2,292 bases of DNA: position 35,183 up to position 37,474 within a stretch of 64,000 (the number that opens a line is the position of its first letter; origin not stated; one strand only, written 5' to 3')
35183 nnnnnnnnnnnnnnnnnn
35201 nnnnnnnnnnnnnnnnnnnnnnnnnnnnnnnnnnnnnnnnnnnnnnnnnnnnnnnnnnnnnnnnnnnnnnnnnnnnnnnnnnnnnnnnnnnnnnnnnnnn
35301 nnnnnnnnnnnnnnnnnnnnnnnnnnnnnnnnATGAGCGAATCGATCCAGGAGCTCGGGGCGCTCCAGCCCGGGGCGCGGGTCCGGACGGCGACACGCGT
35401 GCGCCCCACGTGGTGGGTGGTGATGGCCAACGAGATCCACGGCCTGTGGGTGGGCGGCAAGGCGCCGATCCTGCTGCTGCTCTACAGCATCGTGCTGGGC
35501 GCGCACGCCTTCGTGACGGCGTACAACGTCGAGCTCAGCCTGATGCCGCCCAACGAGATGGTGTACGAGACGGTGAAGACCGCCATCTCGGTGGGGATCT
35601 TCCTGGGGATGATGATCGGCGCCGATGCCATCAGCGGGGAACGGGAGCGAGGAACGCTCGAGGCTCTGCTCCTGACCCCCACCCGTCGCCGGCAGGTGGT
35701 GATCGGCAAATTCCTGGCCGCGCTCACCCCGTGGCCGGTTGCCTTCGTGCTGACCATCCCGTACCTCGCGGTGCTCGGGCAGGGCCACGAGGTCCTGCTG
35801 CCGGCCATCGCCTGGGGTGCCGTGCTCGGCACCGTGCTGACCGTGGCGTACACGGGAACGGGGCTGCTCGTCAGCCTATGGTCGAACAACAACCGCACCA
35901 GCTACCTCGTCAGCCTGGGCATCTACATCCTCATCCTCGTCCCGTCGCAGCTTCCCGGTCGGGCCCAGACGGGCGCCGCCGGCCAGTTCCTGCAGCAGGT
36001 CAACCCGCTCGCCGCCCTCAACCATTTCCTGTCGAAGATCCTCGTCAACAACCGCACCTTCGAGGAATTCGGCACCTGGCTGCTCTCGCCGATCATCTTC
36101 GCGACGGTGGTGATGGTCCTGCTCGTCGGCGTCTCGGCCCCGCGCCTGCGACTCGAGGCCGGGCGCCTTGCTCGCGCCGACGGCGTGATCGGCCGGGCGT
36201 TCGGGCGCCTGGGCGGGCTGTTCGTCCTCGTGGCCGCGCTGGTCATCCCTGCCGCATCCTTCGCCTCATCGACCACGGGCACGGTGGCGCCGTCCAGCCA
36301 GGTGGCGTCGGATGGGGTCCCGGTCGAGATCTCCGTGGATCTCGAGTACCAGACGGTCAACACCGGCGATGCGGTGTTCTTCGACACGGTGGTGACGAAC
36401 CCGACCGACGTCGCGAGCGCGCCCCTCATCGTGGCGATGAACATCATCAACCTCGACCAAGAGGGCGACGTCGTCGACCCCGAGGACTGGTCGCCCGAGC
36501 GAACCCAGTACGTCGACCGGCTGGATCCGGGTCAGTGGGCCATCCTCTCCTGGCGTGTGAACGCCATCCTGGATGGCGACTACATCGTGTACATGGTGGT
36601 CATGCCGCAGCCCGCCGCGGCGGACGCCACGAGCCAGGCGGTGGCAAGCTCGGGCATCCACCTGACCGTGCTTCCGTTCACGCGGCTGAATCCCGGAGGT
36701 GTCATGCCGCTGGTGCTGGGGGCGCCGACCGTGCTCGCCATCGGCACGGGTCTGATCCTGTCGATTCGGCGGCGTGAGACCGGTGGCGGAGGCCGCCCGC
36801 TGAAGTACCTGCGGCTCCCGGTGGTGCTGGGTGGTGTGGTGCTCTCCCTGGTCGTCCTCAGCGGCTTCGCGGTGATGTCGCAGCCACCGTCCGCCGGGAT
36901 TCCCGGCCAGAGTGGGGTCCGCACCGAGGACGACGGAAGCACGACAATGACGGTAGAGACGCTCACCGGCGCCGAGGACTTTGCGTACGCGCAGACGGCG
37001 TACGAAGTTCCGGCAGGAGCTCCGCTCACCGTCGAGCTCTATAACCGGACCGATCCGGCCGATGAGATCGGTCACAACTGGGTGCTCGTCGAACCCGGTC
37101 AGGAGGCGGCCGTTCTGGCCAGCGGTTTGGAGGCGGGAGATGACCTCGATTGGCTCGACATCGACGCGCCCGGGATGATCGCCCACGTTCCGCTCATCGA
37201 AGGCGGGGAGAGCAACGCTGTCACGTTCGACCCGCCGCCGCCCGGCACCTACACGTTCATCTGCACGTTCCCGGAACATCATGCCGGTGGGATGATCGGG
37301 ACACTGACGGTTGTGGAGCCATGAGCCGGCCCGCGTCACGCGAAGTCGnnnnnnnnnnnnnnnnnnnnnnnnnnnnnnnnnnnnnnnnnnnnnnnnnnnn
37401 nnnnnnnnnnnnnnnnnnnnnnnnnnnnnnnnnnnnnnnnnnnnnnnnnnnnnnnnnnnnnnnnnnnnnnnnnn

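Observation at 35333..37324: ABC-2 (NosY-like) permease fused to a complete type-1 copper cupredoxin domain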

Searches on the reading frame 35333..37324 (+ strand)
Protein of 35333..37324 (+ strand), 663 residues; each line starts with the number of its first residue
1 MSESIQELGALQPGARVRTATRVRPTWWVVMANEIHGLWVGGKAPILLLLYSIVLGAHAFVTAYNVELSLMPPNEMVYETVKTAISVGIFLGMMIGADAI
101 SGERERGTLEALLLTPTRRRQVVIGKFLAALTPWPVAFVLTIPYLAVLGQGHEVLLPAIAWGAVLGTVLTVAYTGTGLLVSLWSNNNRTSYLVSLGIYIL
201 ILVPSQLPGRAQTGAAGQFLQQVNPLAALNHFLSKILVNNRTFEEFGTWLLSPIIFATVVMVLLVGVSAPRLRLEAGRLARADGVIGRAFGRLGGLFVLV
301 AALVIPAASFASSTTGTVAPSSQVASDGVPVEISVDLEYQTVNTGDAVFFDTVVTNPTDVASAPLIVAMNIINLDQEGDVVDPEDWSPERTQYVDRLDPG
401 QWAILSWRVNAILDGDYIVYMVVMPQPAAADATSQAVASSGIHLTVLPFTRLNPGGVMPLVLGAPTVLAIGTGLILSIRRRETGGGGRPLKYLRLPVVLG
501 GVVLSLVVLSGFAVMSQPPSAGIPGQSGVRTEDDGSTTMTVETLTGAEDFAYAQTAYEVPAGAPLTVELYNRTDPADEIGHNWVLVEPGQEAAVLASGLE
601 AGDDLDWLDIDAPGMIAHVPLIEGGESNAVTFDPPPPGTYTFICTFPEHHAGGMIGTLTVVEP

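Call 3: search_protein_families(library=pfam, proteins=[window:35333-37324:+], max_evalue=0.01)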
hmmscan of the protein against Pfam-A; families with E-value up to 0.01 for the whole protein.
window:35333-37324:+ (663 aa): 7 families
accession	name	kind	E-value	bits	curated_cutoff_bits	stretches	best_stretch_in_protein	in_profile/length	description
PF12679.13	ABC2_membrane_2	-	7.4e-20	71.8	27.2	1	84-268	75-274/283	ABC-2 family transporter protein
PF00127.26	Copper-bind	-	2e-11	44.6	21.2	1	543-660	5-98/99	Copper binding proteins, plastocyanin/azurin family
PF12698.13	ABC2_membrane_3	-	3.9e-07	29.9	31.6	1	84-264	168-345/347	ABC-2 family transporter protein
PF12730.13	ABC2_membrane_4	-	4.5e-05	23.9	27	1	47-203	17-177/179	ABC-2 family transporter protein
PF13346.12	ABC2_membrane_5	-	0.00012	22.2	25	1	86-203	41-159/205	ABC-2 family transporter protein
PF13473.12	Cupredoxin_1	-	0.00092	19.6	27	0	622-654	70-101/104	Cupredoxin-like domain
PF01061.29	ABC2_membrane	-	0.007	16.4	26.9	1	88-202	59-174/211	ABC-2 type transporter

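Call 4: search_protein_families(library=ncbifam, proteins=[window:35333-37324:+], max_evalue=0.01)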
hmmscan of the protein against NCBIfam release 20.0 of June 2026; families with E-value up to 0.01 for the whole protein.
window:35333-37324:+ (663 aa): 6 families
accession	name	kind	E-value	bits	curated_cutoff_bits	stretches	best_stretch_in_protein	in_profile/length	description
TIGR02695.1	azurin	equivalog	1e-14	54.9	105.1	1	547-659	8-124/125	azurin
NF041647.1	ABC_perm_CPBP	equivalog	2.3e-09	36.6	435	1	95-264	208-388/636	ABC transporter permease subunit/CPBP intramembrane protease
TIGR03518.1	ABC_perm_GldF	equivalog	5.3e-09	36.4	288.5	1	89-220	62-197/240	gliding motility-associated ABC transporter permease subunit GldF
NF038293.1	permease_SagH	equivalog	0.00035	19.5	450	1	83-133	183-233/370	SagH family ABC transporter permease subunit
TIGR02656.1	cyanin_plasto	equivalog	0.00067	20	87.85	1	621-660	63-98/99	plastocyanin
TIGR03095.1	rusti_cyanin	equivalog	0.0056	16.9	146.7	0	630-660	117-147/148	rusticyanin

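Call 5: find_homologous_proteins(query=window:35333-37324:+)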
Query window:35333-37324:+ (663 aa): 1418 proteins with E <= 0.001 among 8000 candidates; the best 120 are listed.
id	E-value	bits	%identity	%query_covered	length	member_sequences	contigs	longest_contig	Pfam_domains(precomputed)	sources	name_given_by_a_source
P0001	0.0e+0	1456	100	100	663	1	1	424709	PF00127.27,PF12679.14,PF12698.14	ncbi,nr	ncbi:MAG: ABC transporter permease subunit [Chloroflexi bacterium]|nr:ABC transporter permease subun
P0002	0.0e+0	1102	76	100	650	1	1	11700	PF00127.27,PF12679.14,PF12698.14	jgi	jgi:azurin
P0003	0.0e+0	1080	76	100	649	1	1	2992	PF00127.27,PF12679.14,PF12698.14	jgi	jgi:ABC-type transport system involved in multi-copper enzyme maturation permease subunit/plastocyan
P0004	1.6e-283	960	68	100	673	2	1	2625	PF00127.27,PF12679.14,PF12698.14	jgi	-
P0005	7.2e-282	955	68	100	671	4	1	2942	PF00127.27,PF12679.14,PF12730.14,PF12698.14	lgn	-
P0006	6.1e-280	948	67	100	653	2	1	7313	PF00127.27,PF12679.14,PF12698.14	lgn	-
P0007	6.5e-279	945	66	100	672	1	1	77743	PF13346.13,PF00127.27,PF12679.14,PF12698.14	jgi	jgi:ABC-2 type transport system permease protein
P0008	9.5e-277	938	66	100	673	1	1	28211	PF13346.13,PF00127.27,PF12679.14,PF12698.14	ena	-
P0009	1.7e-276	937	65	99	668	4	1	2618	PF12679.14,PF12698.14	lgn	-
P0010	3.2e-276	936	67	100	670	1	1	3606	PF13346.13,PF12679.14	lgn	-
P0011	1.1e-273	928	65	100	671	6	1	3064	PF00127.27,PF12679.14,PF12730.14,PF12698.14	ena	-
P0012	1.2e-273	927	64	100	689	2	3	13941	PF13346.13,PF00127.27,PF12679.14,PF12698.14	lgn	-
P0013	7.1e-268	908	65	97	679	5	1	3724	PF07731.21,PF00127.27,PF12679.14,PF12698.14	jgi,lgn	jgi:ABC-2 type transport system permease protein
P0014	1.6e-267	907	64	97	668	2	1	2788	PF00127.27,PF12679.14,PF12698.14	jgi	-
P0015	5.7e-267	905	64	100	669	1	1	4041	PF00127.27,PF12679.14,PF12698.14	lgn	-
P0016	1.0e-266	905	62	100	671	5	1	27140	PF00127.27,PF12679.14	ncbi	-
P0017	2.9e-266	903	63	100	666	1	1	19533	PF00127.27,PF12679.14,PF12698.14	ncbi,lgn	-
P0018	2.0e-263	894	62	100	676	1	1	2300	PF00127.27,PF12679.14,PF12698.14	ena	-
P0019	1.7e-261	887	61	100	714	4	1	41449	PF13346.13,PF00127.27,PF12679.14,PF12730.14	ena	-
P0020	5.5e-261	886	62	100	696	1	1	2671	PF13346.13,PF00127.27,PF12679.14,PF12698.14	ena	-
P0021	1.1e-251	855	60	100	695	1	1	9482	PF00127.27,PF12679.14,PF12698.14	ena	-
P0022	5.2e-251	853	61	100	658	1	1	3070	PF00127.27,PF12679.14,PF12698.14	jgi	jgi:azurin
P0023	7.8e-238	809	59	100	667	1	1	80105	PF00127.27,PF12679.14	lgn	-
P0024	7.9e-232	789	57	100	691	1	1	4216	PF13346.13,PF00127.27,PF12679.14,PF12730.14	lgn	-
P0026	1.5e-221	755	52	71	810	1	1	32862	PF13346.13,PF12679.14,PF01061.30,PF12698.14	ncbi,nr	ncbi:MAG: ABC transporter permease subunit [Acidobacteria bacterium]|nr:ABC transporter permease sub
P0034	2.4e-211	722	51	70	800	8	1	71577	PF13346.13,PF12679.14,PF12730.14,PF12698.14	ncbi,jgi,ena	-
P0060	3.3e-202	692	49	70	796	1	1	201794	PF13346.13,PF12679.14,PF12730.14,PF12698.14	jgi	jgi:ABC-type transport system involved in multi-copper enzyme maturation permease subunit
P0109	5.8e-192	658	60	78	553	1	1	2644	PF07731.21,PF00127.27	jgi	-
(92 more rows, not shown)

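Call 10: search_protein_families(library=pfam, proteins=[P0026], max_evalue=1)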
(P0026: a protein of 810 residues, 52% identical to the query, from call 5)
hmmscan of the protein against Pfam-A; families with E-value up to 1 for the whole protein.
P0026 (810 aa): 10 families
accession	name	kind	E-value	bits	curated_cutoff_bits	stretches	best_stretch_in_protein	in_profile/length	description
PF12679.13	ABC2_membrane_2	-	1.8e-31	109.9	27.2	2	57-267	39-271/283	ABC-2 family transporter protein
PF12698.13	ABC2_membrane_3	-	2.7e-12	46.9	31.6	2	408-589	168-346/347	ABC-2 family transporter protein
PF13346.12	ABC2_membrane_5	-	2.3e-07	31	25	2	408-526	39-158/205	ABC-2 family transporter protein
PF01061.29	ABC2_membrane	-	1.6e-05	25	26.9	2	22-229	3-200/211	ABC-2 type transporter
PF12730.13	ABC2_membrane_4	-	4.1e-05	24.1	27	2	44-195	19-174/179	ABC-2 family transporter protein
PF24284.1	DUF7472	-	0.11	13.2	27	0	69-92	5-28/65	Family of unknown function (DUF7472)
PF19516.4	DUF6049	-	0.11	11.6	30.1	1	619-686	9-78/708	Family of unknown function (DUF6049)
PF15807.10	MAP17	-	0.36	11.3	29.6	0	195-240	6-47/122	Membrane-associated protein 117 kDa, PDZK1-interacting protein 1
PF16646.10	AXIN1_TNKS_BD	-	0.37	11.9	29.9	0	322-351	40-69/71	Axin-1 tankyrase binding domain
PF19592.4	DUF6097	-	0.62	10.7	27.5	0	364-421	67-128/152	Family of unknown function (DUF6097)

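Call 11: find_encoding_contigs(protein=P0007, flank=10000, max_places=2)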
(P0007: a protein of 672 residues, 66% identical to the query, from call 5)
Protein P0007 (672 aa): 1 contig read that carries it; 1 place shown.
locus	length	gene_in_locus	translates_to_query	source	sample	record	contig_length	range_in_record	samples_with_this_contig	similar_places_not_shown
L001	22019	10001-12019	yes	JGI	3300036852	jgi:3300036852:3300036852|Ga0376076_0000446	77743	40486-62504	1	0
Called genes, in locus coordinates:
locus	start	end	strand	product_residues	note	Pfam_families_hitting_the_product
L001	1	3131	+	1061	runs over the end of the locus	PF00873:ACR_tran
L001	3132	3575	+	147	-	-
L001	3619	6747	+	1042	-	PF00873:ACR_tran, PF02355:SecD_SecF_C (faint)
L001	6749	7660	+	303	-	-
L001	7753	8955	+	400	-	-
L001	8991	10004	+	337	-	PF00005:ABC_tran, PF13304:AAA_21 (weak)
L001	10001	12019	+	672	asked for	PF12679:ABC2_membrane_2, PF12698:ABC2_membrane_3 (weak), PF13346:ABC2_membrane_5 (faint), PF00127:Copper-bind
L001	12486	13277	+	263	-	-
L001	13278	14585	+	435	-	-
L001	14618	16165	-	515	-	PF01943:Polysacc_synt, PF13440:Polysacc_synt_3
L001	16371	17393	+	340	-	-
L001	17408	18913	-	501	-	PF04932:Wzy_C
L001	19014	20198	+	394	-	PF13506:Glyco_transf_21 (weak), PF00535:Glycos_transf_2, PF13641:Glyco_tranf_2_3, PF13632:Glyco_trans_2_3 (weak)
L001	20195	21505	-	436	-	PF13439:Glyco_transf_4 (faint), PF20706:GT4-conflict, PF00534:Glycos_transf_1, PF13692:Glyco_trans_1_4, PF13524:Glyco_trans_1_2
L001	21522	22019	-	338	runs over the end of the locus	PF01073:3Beta_HSD, PF01370:Epimerase, PF02719:Polysacc_synt_2, PF04321:RmlD_sub_bind, PF05368:NmrA (weak), PF13460:NAD_binding_10, PF16363:GDP_Man_Dehyd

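Call 12: find_encoding_contigs(protein=P0023, flank=10000, max_places=2)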
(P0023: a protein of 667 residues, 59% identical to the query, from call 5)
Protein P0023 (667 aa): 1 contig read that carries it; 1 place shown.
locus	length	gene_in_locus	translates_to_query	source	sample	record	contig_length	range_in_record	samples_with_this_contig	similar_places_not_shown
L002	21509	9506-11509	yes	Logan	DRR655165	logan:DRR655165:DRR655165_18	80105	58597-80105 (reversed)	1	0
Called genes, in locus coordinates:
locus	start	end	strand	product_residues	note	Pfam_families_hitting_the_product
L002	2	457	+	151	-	?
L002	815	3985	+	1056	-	PF00873:ACR_tran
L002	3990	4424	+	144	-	-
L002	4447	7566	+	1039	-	PF00873:ACR_tran, PF02355:SecD_SecF_C (faint), PF03176:MMPL (weak)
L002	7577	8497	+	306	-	-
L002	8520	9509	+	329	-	PF00005:ABC_tran, PF13304:AAA_21 (weak)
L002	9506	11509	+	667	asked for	PF12679:ABC2_membrane_2, PF00127:Copper-bind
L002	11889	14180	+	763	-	PF24517:CBM96, PF13229:Beta_helix, PF05048:NosD, PF13229:Beta_helix, PF24517:CBM96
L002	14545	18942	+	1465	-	-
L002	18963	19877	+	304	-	PF00535:Glycos_transf_2, PF13641:Glyco_tranf_2_3 (faint)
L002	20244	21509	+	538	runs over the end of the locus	PF04138:GtrA_DPMS_TM, PF27840:ScmC (weak)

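Call 13: find_encoding_contigs(protein=P0060, flank=10000, max_places=2)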
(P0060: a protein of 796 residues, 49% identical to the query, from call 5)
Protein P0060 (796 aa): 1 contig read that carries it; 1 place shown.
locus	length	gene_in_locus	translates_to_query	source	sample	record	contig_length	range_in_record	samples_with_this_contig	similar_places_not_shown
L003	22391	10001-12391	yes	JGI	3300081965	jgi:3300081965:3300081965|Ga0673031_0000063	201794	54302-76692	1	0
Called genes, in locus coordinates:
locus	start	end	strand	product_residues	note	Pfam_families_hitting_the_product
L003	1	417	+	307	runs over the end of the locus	-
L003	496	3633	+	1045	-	PF00873:ACR_tran, PF02355:SecD_SecF_C (faint)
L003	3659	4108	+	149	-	-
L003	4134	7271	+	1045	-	PF00873:ACR_tran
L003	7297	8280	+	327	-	PF00005:ABC_tran, PF13304:AAA_21 (faint)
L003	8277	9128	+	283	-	PF01061:ABC2_membrane, PF12679:ABC2_membrane_2, PF13346:ABC2_membrane_5 (weak), PF12698:ABC2_membrane_3 (weak)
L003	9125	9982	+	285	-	PF12679:ABC2_membrane_2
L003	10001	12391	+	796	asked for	PF12679:ABC2_membrane_2, PF12730:ABC2_membrane_4 (faint), PF12679:ABC2_membrane_2, PF13346:ABC2_membrane_5 (weak), PF12698:ABC2_membrane_3 (weak)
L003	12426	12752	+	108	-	-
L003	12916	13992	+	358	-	PF16930:Porin_5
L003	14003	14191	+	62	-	-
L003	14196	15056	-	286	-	-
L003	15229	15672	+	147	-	PF11396:PepSY_like (faint)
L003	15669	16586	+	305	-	PF00149:Metallophos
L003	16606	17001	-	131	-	-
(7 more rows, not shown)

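Call 14: find_encoding_contigs(protein=P0034, flank=10000, max_places=2)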
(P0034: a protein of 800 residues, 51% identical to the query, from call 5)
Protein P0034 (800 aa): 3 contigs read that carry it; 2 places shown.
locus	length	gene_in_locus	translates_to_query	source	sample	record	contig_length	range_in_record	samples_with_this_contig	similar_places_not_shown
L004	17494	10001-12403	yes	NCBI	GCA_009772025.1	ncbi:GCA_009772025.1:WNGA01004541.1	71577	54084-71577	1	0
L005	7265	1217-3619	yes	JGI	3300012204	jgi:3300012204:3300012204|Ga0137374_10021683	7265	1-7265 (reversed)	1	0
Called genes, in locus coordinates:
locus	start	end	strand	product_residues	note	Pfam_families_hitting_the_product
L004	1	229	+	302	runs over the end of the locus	-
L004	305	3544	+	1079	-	PF00873:ACR_tran, PF02355:SecD_SecF_C (weak)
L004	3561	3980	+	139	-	-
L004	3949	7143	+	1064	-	PF00873:ACR_tran, PF03176:MMPL (weak), PF02355:SecD_SecF_C (faint)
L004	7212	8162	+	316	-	PF00005:ABC_tran, PF13304:AAA_21 (faint)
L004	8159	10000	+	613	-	PF01061:ABC2_membrane (weak), PF12679:ABC2_membrane_2, PF12730:ABC2_membrane_4 (weak), PF13346:ABC2_membrane_5 (faint), PF12698:ABC2_membrane_3 (weak), PF12679:ABC2_membrane_2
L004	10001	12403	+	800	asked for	PF12679:ABC2_membrane_2, PF12730:ABC2_membrane_4 (weak), PF13346:ABC2_membrane_5 (faint), PF12698:ABC2_membrane_3, PF12679:ABC2_membrane_2, PF12698:ABC2_membrane_3 (weak)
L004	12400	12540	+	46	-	-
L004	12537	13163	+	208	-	-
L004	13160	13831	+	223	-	-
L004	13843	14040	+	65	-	-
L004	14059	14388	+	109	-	PF03413:PepSY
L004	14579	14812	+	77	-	-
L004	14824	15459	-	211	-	PF01914:MarC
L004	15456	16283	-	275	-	PF00990:GGDEF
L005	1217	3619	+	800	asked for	PF12679:ABC2_membrane_2, PF12730:ABC2_membrane_4 (weak), PF13346:ABC2_membrane_5 (faint), PF12698:ABC2_membrane_3, PF12679:ABC2_membrane_2, PF12698:ABC2_membrane_3 (weak)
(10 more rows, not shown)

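Call 33: predict_structure(alignment_id=A2)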
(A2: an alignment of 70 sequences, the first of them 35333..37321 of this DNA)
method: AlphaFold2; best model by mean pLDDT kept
length: 663 residues; sequences in the alignment: 70
mean_pLDDT: 86.2   pTM: 0.76
mean pLDDT of the five models: 86.2, 85.5, 84.5, 84.4, 84.3
residues with pLDDT >= 90: 395; 70-90: 188; 50-70: 48; < 50: 32
segments of 3 or more residues with pLDDT < 50: 1-8, 11-13, 310-327
pLDDT, mean of each block of 10 residues (from residue 1): 45 53 87 94 95 97 84 92 97 96 77 81 96 97 94 94 98 97 92 95 80 84 94 92 93 96 93 61 64 76 64 38 46 92 86 95 94 81 78 94 93 89 92 90 85 86 98 94 85 93 96 84 66 93 77 91 95 85 95 93 79 95 94 97 91 90 87
secondary structure, 60 per line:
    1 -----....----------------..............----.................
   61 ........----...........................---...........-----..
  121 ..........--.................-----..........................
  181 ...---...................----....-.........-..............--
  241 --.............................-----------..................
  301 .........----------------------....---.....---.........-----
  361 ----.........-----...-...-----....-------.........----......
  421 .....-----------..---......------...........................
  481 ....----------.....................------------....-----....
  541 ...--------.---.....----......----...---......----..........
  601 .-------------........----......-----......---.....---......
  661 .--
elements in order: H6-9 H26-39 H44-68 H73-99 H103-113 H119-130 H133-149 H155-183 H187-205 H210-213 H215-223 H225-238 H243-271 H283-309 E332-335 E339-343 E347-355 E365-373 E379-381 E391-394 E402-410 E415-425 E442-447 H454-484 H495-515 E528-531 E537-543 E556-560 E565-570 E581-586 H591-601 E615-622 E627-632 E638-643 H647-651 E655-661
